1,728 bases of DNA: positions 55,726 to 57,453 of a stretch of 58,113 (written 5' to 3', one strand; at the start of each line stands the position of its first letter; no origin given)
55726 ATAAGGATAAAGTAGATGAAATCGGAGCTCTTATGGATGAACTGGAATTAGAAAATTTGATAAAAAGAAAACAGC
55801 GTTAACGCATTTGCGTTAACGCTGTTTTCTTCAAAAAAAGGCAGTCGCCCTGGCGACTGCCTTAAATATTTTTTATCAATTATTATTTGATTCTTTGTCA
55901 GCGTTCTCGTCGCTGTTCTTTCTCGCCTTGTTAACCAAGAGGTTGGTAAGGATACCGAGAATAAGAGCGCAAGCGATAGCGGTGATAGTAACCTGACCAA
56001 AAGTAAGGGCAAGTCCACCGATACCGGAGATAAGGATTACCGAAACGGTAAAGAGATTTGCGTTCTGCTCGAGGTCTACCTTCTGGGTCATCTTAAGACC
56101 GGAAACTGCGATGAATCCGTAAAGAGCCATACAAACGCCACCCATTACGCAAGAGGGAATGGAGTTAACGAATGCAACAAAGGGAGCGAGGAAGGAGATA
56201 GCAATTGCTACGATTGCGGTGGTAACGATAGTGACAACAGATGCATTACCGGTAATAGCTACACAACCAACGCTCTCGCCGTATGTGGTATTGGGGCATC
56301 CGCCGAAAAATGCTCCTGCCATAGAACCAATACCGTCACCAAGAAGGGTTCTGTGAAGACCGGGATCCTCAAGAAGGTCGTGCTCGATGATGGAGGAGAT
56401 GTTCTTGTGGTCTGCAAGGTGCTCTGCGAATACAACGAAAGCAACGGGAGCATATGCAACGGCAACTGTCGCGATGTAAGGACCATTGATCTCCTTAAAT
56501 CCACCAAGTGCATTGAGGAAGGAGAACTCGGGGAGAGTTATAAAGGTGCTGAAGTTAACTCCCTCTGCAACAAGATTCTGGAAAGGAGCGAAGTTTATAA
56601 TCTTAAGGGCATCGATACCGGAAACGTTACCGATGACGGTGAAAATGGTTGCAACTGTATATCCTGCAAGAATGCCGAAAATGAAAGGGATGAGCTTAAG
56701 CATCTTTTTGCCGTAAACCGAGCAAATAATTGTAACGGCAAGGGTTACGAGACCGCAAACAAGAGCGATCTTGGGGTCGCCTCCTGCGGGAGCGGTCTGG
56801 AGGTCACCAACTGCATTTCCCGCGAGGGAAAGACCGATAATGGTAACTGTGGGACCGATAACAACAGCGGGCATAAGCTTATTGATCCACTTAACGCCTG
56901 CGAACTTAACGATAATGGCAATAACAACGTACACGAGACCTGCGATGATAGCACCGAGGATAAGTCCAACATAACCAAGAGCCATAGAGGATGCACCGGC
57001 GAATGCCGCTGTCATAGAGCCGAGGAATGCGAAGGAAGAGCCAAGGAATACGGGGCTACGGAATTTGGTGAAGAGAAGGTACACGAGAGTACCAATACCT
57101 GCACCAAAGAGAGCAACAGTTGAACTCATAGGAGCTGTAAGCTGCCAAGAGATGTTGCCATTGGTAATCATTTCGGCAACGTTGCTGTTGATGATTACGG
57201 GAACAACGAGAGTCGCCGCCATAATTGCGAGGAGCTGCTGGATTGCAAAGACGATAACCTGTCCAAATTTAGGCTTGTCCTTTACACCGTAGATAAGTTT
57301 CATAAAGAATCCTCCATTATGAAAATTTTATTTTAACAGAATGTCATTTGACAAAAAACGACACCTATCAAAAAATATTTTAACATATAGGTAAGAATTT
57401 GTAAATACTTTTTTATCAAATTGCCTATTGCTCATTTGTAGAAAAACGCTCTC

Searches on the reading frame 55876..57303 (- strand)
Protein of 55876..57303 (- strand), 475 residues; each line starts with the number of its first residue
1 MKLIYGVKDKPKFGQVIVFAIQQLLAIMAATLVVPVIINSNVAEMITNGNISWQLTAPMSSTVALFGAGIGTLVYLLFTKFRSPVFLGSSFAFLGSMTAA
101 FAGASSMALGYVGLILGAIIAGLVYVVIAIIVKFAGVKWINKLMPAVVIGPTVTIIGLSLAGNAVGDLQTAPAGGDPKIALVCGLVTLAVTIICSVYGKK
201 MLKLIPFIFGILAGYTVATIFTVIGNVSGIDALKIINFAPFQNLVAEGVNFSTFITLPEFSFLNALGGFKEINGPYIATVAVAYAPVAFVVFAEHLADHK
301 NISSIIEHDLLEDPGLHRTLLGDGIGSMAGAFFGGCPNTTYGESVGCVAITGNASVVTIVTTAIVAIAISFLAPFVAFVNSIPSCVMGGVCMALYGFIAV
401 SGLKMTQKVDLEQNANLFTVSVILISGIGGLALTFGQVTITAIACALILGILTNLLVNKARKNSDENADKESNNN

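Call 78: search_protein_families(library=pfam, proteins=[window:55876-57303:-], max_evalue=0.0001)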
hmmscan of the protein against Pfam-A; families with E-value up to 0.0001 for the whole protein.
window:55876-57303:- (475 aa): 1 family
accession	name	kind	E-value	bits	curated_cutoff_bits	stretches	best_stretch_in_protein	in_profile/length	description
PF00860.26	Xan_ur_permease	-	1.2e-71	242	27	1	14-432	1-385/389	Permease family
